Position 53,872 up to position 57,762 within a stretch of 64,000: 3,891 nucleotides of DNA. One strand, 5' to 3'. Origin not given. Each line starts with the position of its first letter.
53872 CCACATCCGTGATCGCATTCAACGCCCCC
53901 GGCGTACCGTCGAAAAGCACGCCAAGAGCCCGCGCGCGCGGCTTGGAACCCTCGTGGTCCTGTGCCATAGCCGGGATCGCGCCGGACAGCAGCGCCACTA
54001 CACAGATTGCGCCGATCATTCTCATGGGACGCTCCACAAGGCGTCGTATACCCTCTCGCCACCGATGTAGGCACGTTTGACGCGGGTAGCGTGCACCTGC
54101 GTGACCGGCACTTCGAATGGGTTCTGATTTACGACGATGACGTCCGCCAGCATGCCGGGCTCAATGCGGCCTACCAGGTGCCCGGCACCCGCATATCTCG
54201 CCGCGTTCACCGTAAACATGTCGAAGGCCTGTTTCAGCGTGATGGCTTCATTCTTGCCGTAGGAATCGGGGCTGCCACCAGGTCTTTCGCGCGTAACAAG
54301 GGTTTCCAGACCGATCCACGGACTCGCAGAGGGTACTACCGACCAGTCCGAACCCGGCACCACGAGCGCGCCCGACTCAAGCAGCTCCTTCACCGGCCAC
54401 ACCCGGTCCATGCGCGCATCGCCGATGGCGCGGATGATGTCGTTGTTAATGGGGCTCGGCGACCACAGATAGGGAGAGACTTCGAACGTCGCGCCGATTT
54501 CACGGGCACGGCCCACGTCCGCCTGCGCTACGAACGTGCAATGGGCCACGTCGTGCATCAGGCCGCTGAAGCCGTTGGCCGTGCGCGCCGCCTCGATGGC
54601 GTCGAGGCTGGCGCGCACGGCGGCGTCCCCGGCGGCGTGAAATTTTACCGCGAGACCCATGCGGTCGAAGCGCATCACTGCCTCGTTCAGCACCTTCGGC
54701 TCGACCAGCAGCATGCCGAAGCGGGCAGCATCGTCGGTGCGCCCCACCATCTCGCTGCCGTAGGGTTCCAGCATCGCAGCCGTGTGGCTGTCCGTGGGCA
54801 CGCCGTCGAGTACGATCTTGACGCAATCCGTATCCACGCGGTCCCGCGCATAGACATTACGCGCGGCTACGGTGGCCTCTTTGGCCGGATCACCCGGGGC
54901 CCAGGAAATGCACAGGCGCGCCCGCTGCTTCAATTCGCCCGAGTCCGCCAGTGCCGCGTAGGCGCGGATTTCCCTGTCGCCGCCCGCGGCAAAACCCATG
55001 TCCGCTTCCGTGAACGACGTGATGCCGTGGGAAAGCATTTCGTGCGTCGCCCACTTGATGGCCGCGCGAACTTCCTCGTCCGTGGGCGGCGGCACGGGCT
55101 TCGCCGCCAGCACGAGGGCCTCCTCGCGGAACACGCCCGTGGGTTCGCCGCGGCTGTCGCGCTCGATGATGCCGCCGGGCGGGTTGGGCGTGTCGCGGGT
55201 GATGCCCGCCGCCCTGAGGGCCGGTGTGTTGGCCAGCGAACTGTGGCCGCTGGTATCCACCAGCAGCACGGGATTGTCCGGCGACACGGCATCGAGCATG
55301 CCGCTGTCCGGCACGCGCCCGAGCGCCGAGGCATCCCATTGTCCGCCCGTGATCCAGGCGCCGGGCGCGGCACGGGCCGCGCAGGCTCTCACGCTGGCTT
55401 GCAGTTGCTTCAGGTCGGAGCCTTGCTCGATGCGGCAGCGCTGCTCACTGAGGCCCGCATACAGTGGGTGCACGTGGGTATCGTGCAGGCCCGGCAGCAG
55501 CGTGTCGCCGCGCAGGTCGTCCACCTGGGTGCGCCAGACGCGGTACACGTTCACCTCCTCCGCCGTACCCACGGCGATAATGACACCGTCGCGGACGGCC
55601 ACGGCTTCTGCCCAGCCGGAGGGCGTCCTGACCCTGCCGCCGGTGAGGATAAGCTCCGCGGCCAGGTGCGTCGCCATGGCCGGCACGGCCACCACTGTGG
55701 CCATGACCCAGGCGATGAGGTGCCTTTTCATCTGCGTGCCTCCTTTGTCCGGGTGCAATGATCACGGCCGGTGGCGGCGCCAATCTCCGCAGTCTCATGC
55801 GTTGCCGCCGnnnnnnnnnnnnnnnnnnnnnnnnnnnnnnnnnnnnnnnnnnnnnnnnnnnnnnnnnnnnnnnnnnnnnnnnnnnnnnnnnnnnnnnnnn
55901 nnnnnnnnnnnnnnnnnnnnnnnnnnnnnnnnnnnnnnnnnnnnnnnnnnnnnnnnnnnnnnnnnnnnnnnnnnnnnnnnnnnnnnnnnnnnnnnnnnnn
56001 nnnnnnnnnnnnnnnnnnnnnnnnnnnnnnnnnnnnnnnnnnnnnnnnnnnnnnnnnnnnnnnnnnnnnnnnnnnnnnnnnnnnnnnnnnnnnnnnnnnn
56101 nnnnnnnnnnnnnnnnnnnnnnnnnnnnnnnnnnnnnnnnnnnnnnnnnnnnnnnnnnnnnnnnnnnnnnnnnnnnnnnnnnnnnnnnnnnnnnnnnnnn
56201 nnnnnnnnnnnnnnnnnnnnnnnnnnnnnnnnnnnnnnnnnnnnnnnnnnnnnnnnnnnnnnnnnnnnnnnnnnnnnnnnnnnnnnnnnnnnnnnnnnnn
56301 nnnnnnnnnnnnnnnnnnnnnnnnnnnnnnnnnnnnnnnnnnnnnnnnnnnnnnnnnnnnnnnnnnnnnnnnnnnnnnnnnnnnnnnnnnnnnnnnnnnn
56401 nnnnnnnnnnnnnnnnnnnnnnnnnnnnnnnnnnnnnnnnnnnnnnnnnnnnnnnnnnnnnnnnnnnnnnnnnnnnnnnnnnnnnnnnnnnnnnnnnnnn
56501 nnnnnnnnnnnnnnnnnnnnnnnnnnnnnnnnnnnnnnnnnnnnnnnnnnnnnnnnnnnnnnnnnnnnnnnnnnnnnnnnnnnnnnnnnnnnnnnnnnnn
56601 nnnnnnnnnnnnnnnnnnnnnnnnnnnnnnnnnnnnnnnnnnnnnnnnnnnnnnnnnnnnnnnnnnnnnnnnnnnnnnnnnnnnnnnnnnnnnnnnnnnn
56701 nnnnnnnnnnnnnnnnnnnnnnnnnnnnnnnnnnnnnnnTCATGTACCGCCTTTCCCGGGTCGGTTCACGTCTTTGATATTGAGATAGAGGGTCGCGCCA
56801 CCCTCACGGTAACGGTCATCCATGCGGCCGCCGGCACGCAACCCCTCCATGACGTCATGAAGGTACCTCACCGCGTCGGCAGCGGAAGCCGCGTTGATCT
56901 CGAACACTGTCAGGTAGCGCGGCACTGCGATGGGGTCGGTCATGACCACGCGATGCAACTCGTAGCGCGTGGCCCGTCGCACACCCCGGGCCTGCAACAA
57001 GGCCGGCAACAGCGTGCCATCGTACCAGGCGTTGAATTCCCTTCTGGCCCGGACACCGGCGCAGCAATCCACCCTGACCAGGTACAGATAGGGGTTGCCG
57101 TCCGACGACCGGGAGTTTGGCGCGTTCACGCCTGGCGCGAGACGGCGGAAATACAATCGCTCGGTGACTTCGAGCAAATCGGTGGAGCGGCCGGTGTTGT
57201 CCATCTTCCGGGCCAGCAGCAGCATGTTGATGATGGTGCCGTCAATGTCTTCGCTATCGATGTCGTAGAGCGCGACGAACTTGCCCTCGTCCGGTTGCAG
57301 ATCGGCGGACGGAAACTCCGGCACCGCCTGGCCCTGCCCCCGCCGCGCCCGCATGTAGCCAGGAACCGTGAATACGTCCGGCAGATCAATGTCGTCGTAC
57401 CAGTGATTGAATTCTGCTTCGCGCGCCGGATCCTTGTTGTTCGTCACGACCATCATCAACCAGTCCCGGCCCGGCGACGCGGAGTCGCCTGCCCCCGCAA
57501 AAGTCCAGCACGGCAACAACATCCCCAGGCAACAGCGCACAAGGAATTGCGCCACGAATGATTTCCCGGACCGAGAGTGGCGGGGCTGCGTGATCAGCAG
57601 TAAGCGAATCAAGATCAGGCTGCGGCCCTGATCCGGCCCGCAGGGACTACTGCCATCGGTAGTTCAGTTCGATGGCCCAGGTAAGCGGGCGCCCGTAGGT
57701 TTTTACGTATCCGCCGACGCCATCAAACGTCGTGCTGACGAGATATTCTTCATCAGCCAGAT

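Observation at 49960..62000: ECF sigma / FecR / TonB-dependent transducer operon followed by a string of exported hydrolases: candidate surface-signalling-controlled uptake and degradation locus for an unknown peptide-like substrate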

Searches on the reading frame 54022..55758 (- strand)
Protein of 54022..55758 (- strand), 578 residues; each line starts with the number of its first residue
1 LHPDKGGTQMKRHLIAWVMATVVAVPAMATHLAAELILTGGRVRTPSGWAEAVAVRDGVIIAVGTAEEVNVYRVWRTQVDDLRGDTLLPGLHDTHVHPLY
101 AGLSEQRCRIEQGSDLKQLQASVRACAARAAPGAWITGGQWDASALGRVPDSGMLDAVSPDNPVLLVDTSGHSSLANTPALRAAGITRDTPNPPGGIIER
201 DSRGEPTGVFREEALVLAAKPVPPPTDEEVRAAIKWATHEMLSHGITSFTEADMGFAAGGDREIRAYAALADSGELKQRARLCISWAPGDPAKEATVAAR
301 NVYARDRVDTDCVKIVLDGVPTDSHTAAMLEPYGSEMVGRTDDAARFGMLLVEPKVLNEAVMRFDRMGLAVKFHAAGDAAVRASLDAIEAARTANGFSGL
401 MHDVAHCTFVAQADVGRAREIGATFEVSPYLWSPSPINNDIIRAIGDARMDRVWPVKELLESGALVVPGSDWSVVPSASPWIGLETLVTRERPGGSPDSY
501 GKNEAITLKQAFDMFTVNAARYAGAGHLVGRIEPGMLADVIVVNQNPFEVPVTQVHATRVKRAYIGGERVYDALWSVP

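Call 3: search_protein_families(library=pfam, proteins=[window:54022-55758:-], max_evalue=0.01)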
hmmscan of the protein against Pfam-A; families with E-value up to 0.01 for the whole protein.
window:54022-55758:- (578 aa): 3 families
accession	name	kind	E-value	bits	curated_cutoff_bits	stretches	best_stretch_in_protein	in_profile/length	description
PF07969.17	Amidohydro_3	-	2.7e-84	284.8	29.7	1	79-571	2-472/472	Amidohydrolase family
PF01979.26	Amidohydro_1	-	6e-15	55.8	25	1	227-569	31-344/345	Amidohydrolase family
PF22039.1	HUTI_composite_bact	-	0.0011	19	25.5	1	52-69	2-19/26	Imidazolonepropionase-like composite domain, bacteria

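Call 4: search_protein_families(library=ncbifam, proteins=[window:54022-55758:-], max_evalue=0.01)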
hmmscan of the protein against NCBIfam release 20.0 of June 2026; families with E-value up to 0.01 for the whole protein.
window:54022-55758:- (578 aa): 31 families (the best 25 are shown)
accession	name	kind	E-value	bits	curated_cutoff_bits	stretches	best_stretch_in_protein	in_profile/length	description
NF006056.0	PRK08204.1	subfamily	5.6e-12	45.2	391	1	358-558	205-395/449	hypothetical protein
NF051886.1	XaaProDiPepCaul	equivalog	4.3e-11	42.5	500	2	51-98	19-64/398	Xaa-Pro dipeptidase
TIGR01224.1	hutI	equivalog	1.4e-09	37.3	298.15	1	51-103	4-54/377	imidazolonepropionase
NF006549.0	PRK09045.1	equivalog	5.4e-09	35.2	540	1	501-549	336-384/444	TRZ/ATZ family hydrolase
NF011990.0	PRK15446.2-6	subfamily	5.8e-09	35.1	233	1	505-573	325-385/390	alpha-D-ribose 1-methylphosphonate 5-triphosphate diphosphatase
TIGR02967.1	guan_deamin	equivalog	6.2e-09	35.3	375.4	1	52-97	8-53/401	guanine deaminase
TIGR02318.1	phosphono_phnM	equivalog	9.5e-09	34.6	390.55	1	503-552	317-364/376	phosphonate metabolism protein PhnM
NF005557.0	PRK07228.1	equivalog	1e-08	34.4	522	1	504-549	335-380/445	5'-deoxyadenosine deaminase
TIGR03178.1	allantoinase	equivalog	1.1e-08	34.3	357.85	1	35-97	1-59/441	allantoinase AllB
NF006689.0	PRK09237.1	equivalog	6.7e-08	31.5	371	1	35-110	4-77/383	amidohydrolase/deacetylase family metallohydrolase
NF006679.0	PRK09228.1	subfamily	8.6e-08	31.3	351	1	52-97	33-78/433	guanine deaminase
NF011986.0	PRK15446.2-2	equivalog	2.6e-06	26.5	465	1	506-556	322-371/406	alpha-D-ribose 1-methylphosphonate 5-triphosphate diphosphatase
NF004636.0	PRK05985.1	subfamily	3e-06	26.3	408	0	43-98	10-61/398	amidohydrolase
NF011987.0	PRK15446.2-3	subfamily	3.3e-06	26.2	253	1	503-571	324-384/395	alpha-D-ribose 1-methylphosphonate 5-triphosphate diphosphatase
NF011984.0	PRK15446.1-5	equivalog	5.1e-06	25.5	260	0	503-554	320-369/379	alpha-D-ribose 1-methylphosphonate 5-triphosphate diphosphatase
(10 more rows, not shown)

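Call 22: search_solved_structures(query=window:54022-55731:-, max_evalue=0.001)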
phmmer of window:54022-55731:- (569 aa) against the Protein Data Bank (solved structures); distinct sequences matched with E-value up to 0.001: 7.
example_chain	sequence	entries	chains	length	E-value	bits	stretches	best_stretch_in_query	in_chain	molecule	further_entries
3igh_X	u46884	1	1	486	2e-24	89.4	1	43-542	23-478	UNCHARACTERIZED METAL-DEPENDENT HYDROLASE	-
3icj_A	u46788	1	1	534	6.5e-20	74.5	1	50-540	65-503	uncharacterized metal-dependent hydrolase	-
4dyk_A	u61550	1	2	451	2.4e-05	26.4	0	446-563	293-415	AMIDOHYDROLASE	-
4gbd_A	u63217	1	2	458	2.5e-05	26.3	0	446-563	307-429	Putative uncharacterized protein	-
3ggm_A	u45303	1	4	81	3.1e-05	26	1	26-93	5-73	uncharacterized protein BT9727_2919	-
4v1x_A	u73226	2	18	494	0.00025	23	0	494-555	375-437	ATRAZINE CHLOROHYDROLASE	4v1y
9kov_A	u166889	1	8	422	0.00057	21.9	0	502-541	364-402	trum-mut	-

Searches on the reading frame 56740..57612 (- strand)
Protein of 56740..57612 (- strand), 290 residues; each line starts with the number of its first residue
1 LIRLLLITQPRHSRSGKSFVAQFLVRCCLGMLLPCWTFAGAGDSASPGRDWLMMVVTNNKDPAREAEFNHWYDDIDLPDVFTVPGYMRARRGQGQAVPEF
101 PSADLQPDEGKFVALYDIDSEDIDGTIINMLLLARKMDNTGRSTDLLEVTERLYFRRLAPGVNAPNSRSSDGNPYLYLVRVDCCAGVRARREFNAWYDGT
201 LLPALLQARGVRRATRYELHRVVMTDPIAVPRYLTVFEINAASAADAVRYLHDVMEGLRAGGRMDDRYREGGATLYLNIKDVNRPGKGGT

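Call 3: search_protein_families(library=pfam, proteins=[window:56740-57612:-], max_evalue=0.01)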
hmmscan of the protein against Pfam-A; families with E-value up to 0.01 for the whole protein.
window:56740-57612:- (290 aa): 0 families

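Call 4: search_protein_families(library=ncbifam, proteins=[window:56740-57612:-], max_evalue=0.01)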
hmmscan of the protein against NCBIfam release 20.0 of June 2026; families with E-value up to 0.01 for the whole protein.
window:56740-57612:- (290 aa): 0 families

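Call 12: find_related_loci(query=window:56740-57522:-, collection=genome_contigs, flank=10000)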
Query window:56740-57522:- (260 aa) in genome_contigs; peptide patterns used: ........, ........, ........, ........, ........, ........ (x = any residue, [..] = any of these).
99 stretches matched a pattern; 21 encode a relative of the query (tblastn E <= 1e-3); 21 distinct loci.
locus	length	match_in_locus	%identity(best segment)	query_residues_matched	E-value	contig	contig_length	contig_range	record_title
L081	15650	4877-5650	70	2-259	3e-116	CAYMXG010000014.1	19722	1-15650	MAG TPA_asm: uncultured Enterobacteriaceae bacterium isolate SRP178908_co2_123 genome assembly, contig: NODE_1098_length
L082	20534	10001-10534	28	23-217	3e-18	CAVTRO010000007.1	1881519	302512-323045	MAG: uncultured Alphaproteobacteria bacterium isolate MFD09603.bin.1.115 genome assembly, contig: contig_7010, whole gen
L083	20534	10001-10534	28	23-217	2e-17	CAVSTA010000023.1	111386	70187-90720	MAG: uncultured Alphaproteobacteria bacterium isolate MFD09603.bin.2.227 genome assembly, contig: contig_50083, whole ge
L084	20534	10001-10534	27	23-217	2e-17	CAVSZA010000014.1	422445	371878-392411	MAG: uncultured Alphaproteobacteria bacterium isolate MFD05521.bin.1.185 genome assembly, contig: contig_12324, whole ge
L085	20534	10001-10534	27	23-217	3e-17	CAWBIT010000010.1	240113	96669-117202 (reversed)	MAG: uncultured Alphaproteobacteria bacterium isolate MFD03346.bin.1.85 genome assembly, contig: contig_5606, whole geno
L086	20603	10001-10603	28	9-217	5e-17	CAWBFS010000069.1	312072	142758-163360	MAG: uncultured Alphaproteobacteria bacterium isolate MFD02579.bin.2.4 genome assembly, contig: contig_5727, whole genom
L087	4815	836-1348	30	22-213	2e-16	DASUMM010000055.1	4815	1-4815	MAG TPA_asm: Burkholderiales bacterium isolate SMAG_U1572 k141_334249, whole genome shotgun sequence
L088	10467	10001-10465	28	22-189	4e-13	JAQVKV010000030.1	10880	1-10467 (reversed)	MAG: Zavarzinia sp. isolate STE_95 NODE_15312_length_10880_cov_3.299637_Sandtown_E, whole genome shotgun sequence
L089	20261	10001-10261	34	12-100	1e-10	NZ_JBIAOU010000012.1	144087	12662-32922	Rhodococcus sp. NPDC003318 NPDC003318_144_F8.ctg-0012, whole genome shotgun sequence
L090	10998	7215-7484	34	22-218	1e-9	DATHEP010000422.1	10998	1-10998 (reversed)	MAG TPA_asm: Conexibacter sp. isolate SMAG_U12424 k141_425133, whole genome shotgun sequence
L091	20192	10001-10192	42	22-209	2e-9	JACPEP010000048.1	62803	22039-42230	MAG: Chloroflexi bacterium isolate NC_groundwater_338_Ag_B-0.1um_58_18 GD18-4_B1_scaffold_1939876, whole genome shotgun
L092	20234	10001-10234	40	22-222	5e-8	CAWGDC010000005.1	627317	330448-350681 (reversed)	MAG: uncultured Actinomycetes bacterium isolate MFD02248.bin.2.1 genome assembly, contig: contig_7137, whole genome shot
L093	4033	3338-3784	27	16-190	1e-6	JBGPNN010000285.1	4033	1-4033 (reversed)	MAG: bacterium isolate OBJ_0618_7090110_213 k141_7938433_length_4033_cov_14.0000, whole genome shotgun sequence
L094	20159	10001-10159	38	162-221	2e-6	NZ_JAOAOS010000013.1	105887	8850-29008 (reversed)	Bosea minatitlanensis strain LMG 26207 NODE_13_length_105887_cov_20.907489, whole genome shotgun sequence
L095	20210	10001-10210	34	14-93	4e-6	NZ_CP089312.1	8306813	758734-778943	Streptomyces sp. GQFP chromosome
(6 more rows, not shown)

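Call 23: search_protein_families(library=pfam, proteins=[window:56740-57522:-], max_evalue=1)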
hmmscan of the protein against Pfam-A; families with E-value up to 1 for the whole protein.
window:56740-57522:- (260 aa): 0 families

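Call 52: predict_structure(alignment_id=A1)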
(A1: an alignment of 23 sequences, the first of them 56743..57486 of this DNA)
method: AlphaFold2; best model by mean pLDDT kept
length: 248 residues; sequences in the alignment: 23
mean_pLDDT: 90.5   pTM: 0.89
mean pLDDT of the five models: 90.5, 89.9, 89.6, 89.3, 85.5
residues with pLDDT >= 90: 194; 70-90: 38; 50-70: 9; < 50: 7
segments of 3 or more residues with pLDDT < 50: 1-4, 246-248
pLDDT, mean of each block of 10 residues (from residue 1): 66 94 93 94 96 89 77 97 97 94 93 95 77 95 90 95 95 96 90 96 94 95 91 95 64
secondary structure, 60 per line:
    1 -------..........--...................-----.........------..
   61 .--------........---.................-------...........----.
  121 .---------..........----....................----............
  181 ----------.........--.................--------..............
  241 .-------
elements in order: E8-17 H20-38 E44-52 E70-77 H81-97 E105-115 E131-140 H145-164 E169-180 E191-199 H202-218 E227-241

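Call 54: fold_search(model_id=the predicted structure, library=pdb)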
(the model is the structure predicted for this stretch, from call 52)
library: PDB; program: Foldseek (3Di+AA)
matches with E <= 10: 1076; with E <= 0.001: 80
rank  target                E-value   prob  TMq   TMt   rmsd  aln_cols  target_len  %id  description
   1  5f9p_B                3.3e-08  1.00  0.56  0.58   6.4       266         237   12  Crystal structure study of anthrone oxidase-like protein (released 2016-12-14)
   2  5f9p_A                7.5e-08  1.00  0.56  0.57   6.1       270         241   12  Crystal structure study of anthrone oxidase-like protein (released 2016-12-14)
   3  2pgc_C                2.0e-07  1.00  0.56  0.67   5.1       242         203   11  Crystal structure of a a marine metagenome protein (jcvi_pep_1096685590403) from uncultured marine organism at 2.53 A  (released 2007-04-24)
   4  3zph_A                3.4e-07  1.00  0.51  0.49   8.1       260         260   10  Bacterial chalcone isomerase in closed conformation from Eubacterium ramulus at 2.8 A resolution (released 2014-01-15)
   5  4d4f_D                3.8e-07  1.00  0.51  0.49   7.7       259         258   11  Mutant P250A of bacterial chalcone isomerase from Eubacterium ramulus (released 2016-01-20)
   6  2cb2_A                4.5e-07  1.00  0.60  0.50   6.0       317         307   10  Sulfur Oxygenase Reductase from Acidianus Ambivalens (released 2006-02-24)
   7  4c9s_C                5.4e-07  1.00  0.52  0.50   7.9       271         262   11  BACTERIAL CHALCONE ISOMERASE IN open CONFORMATION FROM EUBACTERIUM RAMULUS AT 1.8 A RESOLUTION (released 2014-10-22)
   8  4d4f_F                5.7e-07  1.00  0.51  0.47   8.1       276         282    9  Mutant P250A of bacterial chalcone isomerase from Eubacterium ramulus (released 2016-01-20)
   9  2pgc_A                6.4e-07  1.00  0.57  0.67   5.1       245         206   11  Crystal structure of a a marine metagenome protein (jcvi_pep_1096685590403) from uncultured marine organism at 2.53 A  (released 2007-04-24)
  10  6qo0_A                6.4e-07  1.00  0.63  0.52   5.9       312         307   10  I47W mutated sulfur oxygenase reductase from Acidianus ambivaens (released 2020-03-04)
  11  4d4f_B                6.4e-07  1.00  0.51  0.49   7.8       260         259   11  Mutant P250A of bacterial chalcone isomerase from Eubacterium ramulus (released 2016-01-20)
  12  4c9s_A                9.7e-07  1.00  0.50  0.49   7.9       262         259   10  BACTERIAL CHALCONE ISOMERASE IN open CONFORMATION FROM EUBACTERIUM RAMULUS AT 1.8 A RESOLUTION (released 2014-10-22)
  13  6qkm_A                1.1e-06  1.00  0.63  0.52   5.9       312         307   10  Diallyl trisulfide inhibited sulfur oxygenase reductase (released 2020-02-19)
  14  2pgc_B                1.2e-06  1.00  0.57  0.67   5.1       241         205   11  Crystal structure of a a marine metagenome protein (jcvi_pep_1096685590403) from uncultured marine organism at 2.53 A  (released 2007-04-24)
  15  6qjc_A                1.2e-06  1.00  0.62  0.52   5.9       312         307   10  Dimethyl disulfide inhibited sulfur oxygenase reductase (released 2020-02-05)
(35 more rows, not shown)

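Call 73: search_protein_families(library=pfam, proteins=[L081:8520-9488:-], max_evalue=1)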
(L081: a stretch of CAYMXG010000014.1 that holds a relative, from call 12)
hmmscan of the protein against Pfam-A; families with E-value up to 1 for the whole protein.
L081:8520-9488:- (322 aa): 1 family
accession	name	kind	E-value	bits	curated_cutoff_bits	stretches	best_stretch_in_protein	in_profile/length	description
PF01544.23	CorA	-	8.8e-52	176.7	27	1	32-318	4-292/292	CorA-like Mg2+ transporter protein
